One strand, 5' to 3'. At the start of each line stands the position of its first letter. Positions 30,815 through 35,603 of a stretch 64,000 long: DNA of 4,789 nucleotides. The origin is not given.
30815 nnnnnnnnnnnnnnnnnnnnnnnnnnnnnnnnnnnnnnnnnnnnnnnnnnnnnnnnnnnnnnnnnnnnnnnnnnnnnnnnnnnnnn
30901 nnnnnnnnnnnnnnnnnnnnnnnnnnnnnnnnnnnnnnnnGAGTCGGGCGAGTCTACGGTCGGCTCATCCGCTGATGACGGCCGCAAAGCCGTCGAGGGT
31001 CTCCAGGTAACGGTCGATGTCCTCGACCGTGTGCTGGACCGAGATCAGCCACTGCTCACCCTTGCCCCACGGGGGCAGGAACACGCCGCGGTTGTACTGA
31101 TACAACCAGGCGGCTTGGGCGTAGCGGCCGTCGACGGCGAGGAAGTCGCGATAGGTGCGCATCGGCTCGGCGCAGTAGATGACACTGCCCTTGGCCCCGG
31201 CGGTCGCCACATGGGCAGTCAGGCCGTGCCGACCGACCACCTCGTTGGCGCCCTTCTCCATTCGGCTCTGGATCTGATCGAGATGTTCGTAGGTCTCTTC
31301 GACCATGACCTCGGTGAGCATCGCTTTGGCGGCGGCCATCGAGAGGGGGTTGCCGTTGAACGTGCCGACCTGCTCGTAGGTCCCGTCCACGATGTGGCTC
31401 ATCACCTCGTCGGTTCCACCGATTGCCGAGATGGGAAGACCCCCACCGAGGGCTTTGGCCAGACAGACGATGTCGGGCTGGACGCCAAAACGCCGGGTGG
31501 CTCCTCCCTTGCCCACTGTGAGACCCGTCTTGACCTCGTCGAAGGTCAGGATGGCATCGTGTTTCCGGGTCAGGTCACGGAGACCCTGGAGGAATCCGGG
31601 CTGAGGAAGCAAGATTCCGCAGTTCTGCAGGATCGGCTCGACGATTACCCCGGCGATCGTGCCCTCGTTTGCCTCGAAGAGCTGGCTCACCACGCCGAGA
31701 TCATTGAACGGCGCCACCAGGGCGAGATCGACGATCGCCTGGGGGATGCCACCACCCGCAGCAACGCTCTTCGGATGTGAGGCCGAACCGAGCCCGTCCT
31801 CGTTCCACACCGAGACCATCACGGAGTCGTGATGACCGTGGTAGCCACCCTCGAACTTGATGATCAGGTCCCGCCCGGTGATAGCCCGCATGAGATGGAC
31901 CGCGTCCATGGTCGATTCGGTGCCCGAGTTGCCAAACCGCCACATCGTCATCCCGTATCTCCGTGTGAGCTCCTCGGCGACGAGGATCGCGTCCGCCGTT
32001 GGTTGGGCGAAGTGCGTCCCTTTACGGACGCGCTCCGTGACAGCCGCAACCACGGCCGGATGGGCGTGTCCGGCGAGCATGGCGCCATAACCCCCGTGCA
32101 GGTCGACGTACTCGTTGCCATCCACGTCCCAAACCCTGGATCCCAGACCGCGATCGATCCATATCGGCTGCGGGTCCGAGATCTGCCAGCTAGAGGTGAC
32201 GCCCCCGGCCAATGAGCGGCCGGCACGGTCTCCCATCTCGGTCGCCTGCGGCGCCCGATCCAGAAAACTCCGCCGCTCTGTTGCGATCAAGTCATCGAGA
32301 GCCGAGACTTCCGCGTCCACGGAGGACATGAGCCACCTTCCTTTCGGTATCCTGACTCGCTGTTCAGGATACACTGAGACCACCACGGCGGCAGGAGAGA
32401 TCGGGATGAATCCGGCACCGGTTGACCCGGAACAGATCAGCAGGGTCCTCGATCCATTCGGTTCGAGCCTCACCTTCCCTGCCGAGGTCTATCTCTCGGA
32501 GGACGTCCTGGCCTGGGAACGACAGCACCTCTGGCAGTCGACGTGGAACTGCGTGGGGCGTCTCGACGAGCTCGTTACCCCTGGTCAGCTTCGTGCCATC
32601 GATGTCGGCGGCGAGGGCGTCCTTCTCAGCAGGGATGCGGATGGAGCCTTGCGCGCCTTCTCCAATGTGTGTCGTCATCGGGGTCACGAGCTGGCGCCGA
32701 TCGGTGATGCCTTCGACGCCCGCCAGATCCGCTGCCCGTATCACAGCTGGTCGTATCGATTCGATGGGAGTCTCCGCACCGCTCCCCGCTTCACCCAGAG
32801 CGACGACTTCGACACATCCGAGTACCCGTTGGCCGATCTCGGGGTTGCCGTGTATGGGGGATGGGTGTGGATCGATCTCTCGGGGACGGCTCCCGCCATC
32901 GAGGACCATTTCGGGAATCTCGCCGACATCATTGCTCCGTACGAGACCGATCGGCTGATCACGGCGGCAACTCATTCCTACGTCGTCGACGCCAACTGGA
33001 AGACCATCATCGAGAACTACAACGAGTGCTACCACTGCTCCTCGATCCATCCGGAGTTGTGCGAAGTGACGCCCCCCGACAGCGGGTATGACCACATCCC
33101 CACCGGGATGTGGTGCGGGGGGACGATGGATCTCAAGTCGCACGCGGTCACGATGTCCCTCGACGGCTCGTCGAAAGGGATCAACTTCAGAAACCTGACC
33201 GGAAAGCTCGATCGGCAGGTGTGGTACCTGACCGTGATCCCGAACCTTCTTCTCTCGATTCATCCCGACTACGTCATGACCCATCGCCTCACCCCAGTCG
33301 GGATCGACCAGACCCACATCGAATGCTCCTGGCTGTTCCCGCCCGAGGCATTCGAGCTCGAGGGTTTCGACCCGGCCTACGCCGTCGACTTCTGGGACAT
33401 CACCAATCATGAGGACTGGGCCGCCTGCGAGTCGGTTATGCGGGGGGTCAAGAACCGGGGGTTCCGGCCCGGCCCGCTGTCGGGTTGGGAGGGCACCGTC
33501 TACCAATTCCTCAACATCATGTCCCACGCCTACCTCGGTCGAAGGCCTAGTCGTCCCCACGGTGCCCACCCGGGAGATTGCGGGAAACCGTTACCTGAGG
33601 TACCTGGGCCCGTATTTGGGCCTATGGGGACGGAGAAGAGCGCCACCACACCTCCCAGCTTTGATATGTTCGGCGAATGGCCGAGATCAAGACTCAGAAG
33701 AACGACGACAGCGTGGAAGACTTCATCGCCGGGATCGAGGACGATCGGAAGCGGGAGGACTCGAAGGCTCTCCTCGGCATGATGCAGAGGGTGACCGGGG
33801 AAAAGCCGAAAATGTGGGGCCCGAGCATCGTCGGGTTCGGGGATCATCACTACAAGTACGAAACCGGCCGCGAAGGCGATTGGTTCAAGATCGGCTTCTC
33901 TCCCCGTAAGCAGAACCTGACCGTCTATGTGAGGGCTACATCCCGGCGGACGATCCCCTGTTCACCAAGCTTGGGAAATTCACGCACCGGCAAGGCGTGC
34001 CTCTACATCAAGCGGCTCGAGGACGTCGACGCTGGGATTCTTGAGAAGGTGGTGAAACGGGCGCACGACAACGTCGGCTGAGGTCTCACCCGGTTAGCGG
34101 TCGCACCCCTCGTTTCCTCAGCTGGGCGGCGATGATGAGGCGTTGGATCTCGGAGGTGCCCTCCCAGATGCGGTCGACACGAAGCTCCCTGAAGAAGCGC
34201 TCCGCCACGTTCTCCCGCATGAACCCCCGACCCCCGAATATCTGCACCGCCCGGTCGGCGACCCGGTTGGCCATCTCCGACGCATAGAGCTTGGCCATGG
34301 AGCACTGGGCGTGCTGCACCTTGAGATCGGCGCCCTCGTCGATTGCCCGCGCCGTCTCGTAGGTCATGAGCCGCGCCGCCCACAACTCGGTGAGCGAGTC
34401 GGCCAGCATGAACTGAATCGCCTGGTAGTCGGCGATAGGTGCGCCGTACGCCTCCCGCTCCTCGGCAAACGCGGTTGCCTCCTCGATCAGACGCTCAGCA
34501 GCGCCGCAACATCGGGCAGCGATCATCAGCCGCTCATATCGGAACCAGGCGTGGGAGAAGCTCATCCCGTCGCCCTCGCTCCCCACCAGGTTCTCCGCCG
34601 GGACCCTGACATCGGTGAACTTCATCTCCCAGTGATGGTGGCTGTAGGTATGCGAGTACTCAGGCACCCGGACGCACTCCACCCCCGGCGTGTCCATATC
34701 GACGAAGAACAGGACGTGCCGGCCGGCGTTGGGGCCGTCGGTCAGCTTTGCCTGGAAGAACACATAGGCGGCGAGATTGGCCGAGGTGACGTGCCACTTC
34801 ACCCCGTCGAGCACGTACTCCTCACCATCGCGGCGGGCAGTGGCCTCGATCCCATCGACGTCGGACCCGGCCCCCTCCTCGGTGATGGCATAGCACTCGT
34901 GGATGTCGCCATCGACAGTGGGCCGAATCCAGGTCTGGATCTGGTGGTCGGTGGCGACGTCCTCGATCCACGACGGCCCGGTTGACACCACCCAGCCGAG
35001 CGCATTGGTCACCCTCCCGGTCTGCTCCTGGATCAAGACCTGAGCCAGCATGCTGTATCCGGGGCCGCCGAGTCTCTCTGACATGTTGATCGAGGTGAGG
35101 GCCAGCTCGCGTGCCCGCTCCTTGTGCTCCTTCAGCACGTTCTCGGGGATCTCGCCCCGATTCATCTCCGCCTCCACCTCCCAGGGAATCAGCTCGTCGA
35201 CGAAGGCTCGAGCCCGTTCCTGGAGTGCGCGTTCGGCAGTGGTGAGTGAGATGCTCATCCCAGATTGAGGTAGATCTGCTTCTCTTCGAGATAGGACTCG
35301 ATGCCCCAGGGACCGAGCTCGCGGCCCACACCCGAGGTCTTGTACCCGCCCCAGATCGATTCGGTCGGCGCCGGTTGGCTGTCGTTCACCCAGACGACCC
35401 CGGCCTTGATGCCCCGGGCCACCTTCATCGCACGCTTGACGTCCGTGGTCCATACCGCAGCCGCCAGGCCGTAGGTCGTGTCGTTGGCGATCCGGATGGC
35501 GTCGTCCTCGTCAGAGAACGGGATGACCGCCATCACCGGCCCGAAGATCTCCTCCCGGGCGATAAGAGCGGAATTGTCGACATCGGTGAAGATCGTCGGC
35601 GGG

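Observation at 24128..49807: Recurring 16-bp palindrome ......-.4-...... in six promoter regions: predicted TetR-controlled amine-catabolism regulon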

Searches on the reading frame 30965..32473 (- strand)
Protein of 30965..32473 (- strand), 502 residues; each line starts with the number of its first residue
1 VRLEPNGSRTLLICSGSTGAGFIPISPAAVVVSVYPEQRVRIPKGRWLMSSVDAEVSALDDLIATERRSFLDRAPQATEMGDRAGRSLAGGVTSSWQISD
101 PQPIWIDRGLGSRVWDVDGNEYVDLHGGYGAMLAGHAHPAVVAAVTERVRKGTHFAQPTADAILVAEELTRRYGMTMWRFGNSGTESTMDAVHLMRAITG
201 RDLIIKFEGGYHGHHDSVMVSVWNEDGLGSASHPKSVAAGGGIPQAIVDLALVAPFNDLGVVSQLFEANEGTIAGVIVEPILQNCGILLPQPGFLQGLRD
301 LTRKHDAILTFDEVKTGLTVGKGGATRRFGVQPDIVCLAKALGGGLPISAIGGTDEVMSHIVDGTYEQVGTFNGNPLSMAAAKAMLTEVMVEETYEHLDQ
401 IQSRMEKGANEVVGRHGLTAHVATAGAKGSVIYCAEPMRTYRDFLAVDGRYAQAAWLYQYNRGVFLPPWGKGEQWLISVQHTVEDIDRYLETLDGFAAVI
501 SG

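Call 7: search_protein_families(library=pfam, proteins=[window:30965-32473:-], max_evalue=0.00001)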
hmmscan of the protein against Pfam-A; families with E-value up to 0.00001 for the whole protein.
window:30965-32473:- (502 aa): 1 family
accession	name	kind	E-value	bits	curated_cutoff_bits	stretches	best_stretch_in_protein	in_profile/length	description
PF00202.27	Aminotran_3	-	5.4e-69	233.3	30.5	1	101-427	8-344/403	Aminotransferase class-III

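Call 30: search_protein_families(library=ncbifam, proteins=[window:30965-32329:-], max_evalue=1e-10)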
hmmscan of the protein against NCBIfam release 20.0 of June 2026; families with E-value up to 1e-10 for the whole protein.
window:30965-32329:- (454 aa): 69 families (the best 25 are shown)
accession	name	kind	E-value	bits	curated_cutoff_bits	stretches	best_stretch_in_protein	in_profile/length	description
NF000818.0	PRK00062.1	subfamily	5.7e-110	367.9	398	1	30-448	7-423/429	glutamate-1-semialdehyde 2,1-aminomutase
TIGR00713.1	hemL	equivalog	1.3e-107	360.1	527.3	1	34-446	7-417/423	glutamate-1-semialdehyde 2,1-aminomutase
NF041362.1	GntE_guanitoxin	equivalog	1.8e-97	326.6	525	1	27-441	6-425/426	guanitoxin biosynthesis PLP-dependent transaminase GntE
NF009055.0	PRK12389.1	equivalog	1.4e-89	300.7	637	1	31-446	8-422/431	glutamate-1-semialdehyde 2,1-aminomutase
NF005453.0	PRK07046.1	subfamily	7.4e-89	298.4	425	1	7-449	8-448/453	transaminase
NF001864.0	PRK00615.1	equivalog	9.6e-70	235.3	706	1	56-439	37-416/433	glutamate-1-semialdehyde aminotransferase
NF004856.0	PRK06209.1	equivalog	3.1e-54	184.2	486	1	51-388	37-363/450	glutamate-1-semialdehyde 2,1-aminomutase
NF004426.0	PRK05769.1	equivalog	3.3e-53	181.1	552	2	217-368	216-362/441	acetyl ornithine aminotransferase family protein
TIGR00707.1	argD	subfamily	6.7e-52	176.6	410.05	1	53-368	8-313/381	acetylornithine/succinylornithine family transaminase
NF002874.0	PRK03244.1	equivalog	1.2e-50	172.5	457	1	55-364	26-322/399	acetylornithine transaminase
NF005993.0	PRK08117.1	subfamily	4.4e-49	167.3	574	2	216-379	197-361/433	aspartate aminotransferase family protein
NF003468.0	PRK05093.1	subfamily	4.2e-48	164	522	1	53-378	22-338/405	acetylornithine/succinyldiaminopimelate transaminase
TIGR03246.1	arg_catab_astC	subfamily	1.2e-46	159.4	609.95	1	53-378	16-332/397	acetylornithine/succinylornithine family transaminase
NF049976.1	AmadipTransam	equivalog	6e-45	153.9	650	1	54-359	14-324/416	2-aminoadipate transaminase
TIGR01885.1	Orn_aminotrans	equivalog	1.1e-44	152.9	378.4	1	52-364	17-326/402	ornithine--oxo-acid transaminase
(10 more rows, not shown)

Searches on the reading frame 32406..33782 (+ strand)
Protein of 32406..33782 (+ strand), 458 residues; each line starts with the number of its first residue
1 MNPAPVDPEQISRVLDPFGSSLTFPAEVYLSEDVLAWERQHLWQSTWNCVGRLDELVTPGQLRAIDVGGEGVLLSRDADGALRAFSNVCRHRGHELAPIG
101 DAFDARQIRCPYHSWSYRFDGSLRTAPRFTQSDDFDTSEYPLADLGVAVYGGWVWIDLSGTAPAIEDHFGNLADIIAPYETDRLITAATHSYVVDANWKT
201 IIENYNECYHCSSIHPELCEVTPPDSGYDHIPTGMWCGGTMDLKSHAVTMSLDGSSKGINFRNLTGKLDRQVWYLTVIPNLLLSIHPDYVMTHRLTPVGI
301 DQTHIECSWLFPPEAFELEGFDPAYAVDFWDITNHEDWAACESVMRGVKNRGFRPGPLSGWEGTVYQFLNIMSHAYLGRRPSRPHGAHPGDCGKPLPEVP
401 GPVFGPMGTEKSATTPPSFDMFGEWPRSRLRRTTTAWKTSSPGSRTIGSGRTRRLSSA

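Call 29: search_protein_families(library=pfam, proteins=[window:32406-33782:+], max_evalue=0.00001)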
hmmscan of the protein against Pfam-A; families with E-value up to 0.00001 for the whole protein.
window:32406-33782:+ (458 aa): 2 families
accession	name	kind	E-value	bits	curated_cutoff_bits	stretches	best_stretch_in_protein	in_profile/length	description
PF00848.25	Ring_hydroxyl_A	-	1.2e-42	146.6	24.9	1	184-371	4-201/208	Ring hydroxylating alpha subunit (catalytic domain)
PF00355.32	Rieske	-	7.5e-18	64.7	20.3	1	46-131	1-83/88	Rieske [2Fe-2S] domain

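Call 30: search_protein_families(library=ncbifam, proteins=[window:32406-33782:+], max_evalue=1e-10)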
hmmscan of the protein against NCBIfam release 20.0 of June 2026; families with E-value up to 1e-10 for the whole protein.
window:32406-33782:+ (458 aa): 5 families
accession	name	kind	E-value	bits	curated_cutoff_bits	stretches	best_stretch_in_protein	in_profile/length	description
NF058607.1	GlBtMonoOxGbcA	equivalog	1.2e-58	198.5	670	2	15-220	24-227/420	glycine betaine monooxygenase oxygenase subunit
NF041684.1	ant_diox_AndAc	equivalog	4.2e-22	78.3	750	1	23-215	22-222/418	anthranilate 1,2-dioxygenase large subunit AndAc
NF042946.1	3PPDioc_HcaE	equivalog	9.4e-21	74.3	830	1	27-221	19-220/450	3-phenylpropionate/cinnamic acid dioxygenase subunit alpha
TIGR03228.1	anthran_1_2_A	equivalog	2.2e-18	66.2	671.9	1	33-216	25-214/438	anthranilate 1,2-dioxygenase large subunit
TIGR03229.1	benzo_1_2_benA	equivalog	5.9e-15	55.1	780.95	1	27-217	19-217/433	benzoate 1,2-dioxygenase large subunit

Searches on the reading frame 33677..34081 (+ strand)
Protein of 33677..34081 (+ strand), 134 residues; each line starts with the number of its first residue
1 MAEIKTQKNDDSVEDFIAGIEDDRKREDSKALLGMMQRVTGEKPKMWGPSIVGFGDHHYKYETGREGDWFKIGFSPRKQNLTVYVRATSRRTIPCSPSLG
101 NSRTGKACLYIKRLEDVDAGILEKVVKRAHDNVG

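Call 5: search_protein_families(library=pfam, proteins=[window:33677-34081:+], max_evalue=0.00001)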
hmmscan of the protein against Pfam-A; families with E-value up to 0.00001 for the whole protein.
window:33677-34081:+ (134 aa): 1 family
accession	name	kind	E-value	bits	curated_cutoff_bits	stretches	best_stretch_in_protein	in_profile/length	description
PF08818.16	DUF1801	-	3.5e-08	34.2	27.2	1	25-129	1-84/85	Domain of unknown function (DU1801)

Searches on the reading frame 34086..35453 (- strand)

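Call 5: search_protein_families(library=pfam, proteins=[window:34086-35453:-], max_evalue=0.00001)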
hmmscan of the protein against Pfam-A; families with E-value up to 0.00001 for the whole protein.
window:34086-35453:- (455 aa): 5 families
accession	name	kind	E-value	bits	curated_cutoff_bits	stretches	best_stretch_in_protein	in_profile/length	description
PF00441.29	Acyl-CoA_dh_1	-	1.9e-46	158.3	22.4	1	294-445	1-149/150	Acyl-CoA dehydrogenase, C-terminal domain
PF08028.16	Acyl-CoA_dh_2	-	1.1e-18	68.2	22.7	1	309-434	1-133/134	Acyl-CoA dehydrogenase, C-terminal domain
PF02770.24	Acyl-CoA_dh_M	-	5.6e-18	65.3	33.3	1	187-282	1-97/97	Acyl-CoA dehydrogenase, middle domain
PF02771.21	Acyl-CoA_dh_N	-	1.1e-11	45.5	22.9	1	72-183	2-113/113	Acyl-CoA dehydrogenase, N-terminal domain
PF22924.1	ACOX_C_alpha1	-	3.8e-06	27.3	27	0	338-436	46-159/169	Acyl-CoA oxidase, C-alpha1 domain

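Call 30: search_protein_families(library=ncbifam, proteins=[window:34086-35453:-], max_evalue=1e-10)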
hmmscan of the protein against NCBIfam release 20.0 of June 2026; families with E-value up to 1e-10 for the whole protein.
window:34086-35453:- (455 aa): 18 families
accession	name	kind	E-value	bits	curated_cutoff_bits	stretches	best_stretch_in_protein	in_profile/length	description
NF042972.1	AcrlCoAredClosAcrC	equivalog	1.1e-65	221.8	640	1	66-445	1-376/378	acryloyl-CoA reductase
NF043006.1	CyhCrbnylCoADH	equivalog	4.2e-54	184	650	1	186-448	120-378/380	cyclohexane-1-carbonyl-CoA dehydrogenase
NF058590.1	AcCoDHFadEBacil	equivalog_domain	1.6e-52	178.9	600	1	70-450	21-415/586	acyl-CoA dehydrogenase FadE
NF053553.1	prodigi_MBC_PigA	equivalog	1.3e-49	169.3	500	1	66-445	1-379/381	prodigiosin MBC biosynthesis dehydrogenase PigA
NF045652.1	ProlPCPDhRedW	equivalog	3.4e-48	164.3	650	1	113-446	39-374/376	L-prolyl-[peptidyl-carrier protein] dehydrogenase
NF002885.1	PRK03354.1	equivalog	1e-47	163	540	1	115-445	47-373/378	crotonobetainyl-CoA dehydrogenase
NF042439.1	SulpropCoADesulf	equivalog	7.1e-47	159.9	600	1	112-445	31-370/379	3-sulfinopropanoyl-CoA desulfinase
NF008997.0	PRK12341.1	equivalog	1.8e-45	155.7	537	1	110-447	42-378/382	acyl-CoA dehydrogenase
NF045552.1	GlutCoADH_Des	equivalog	1e-44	153.3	470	1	66-444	1-378/387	glutaryl-CoA dehydrogenase Acd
TIGR03207.1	cyc_hxne_CoA_dh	equivalog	6.2e-40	137.1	575.35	1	73-443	4-369/372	cyclohexanecarboxyl-CoA dehydrogenase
NF052270.1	Staph_DH_FadE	equivalog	5.9e-25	87.8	600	1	169-445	123-393/400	acyl-CoA dehydrogenase FadE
TIGR03204.1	pimC_large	equivalog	1.6e-20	73.3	623.85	1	69-406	3-339/395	pimeloyl-CoA dehydrogenase large subunit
NF037942.1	ac_ACP_DH_MbtN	equivalog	5.1e-20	71.5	700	1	177-446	102-366/376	mycobactin biosynthesis acyl-ACP dehydrogenase MbtN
TIGR03203.1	pimD_small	equivalog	1.1e-17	64.3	652.7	1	116-425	48-356/378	pimeloyl-CoA dehydrogenase small subunit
NF007000.1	PRK09463.1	subfamily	2.3e-13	49.4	600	1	71-432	44-421/726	acyl-CoA dehydrogenase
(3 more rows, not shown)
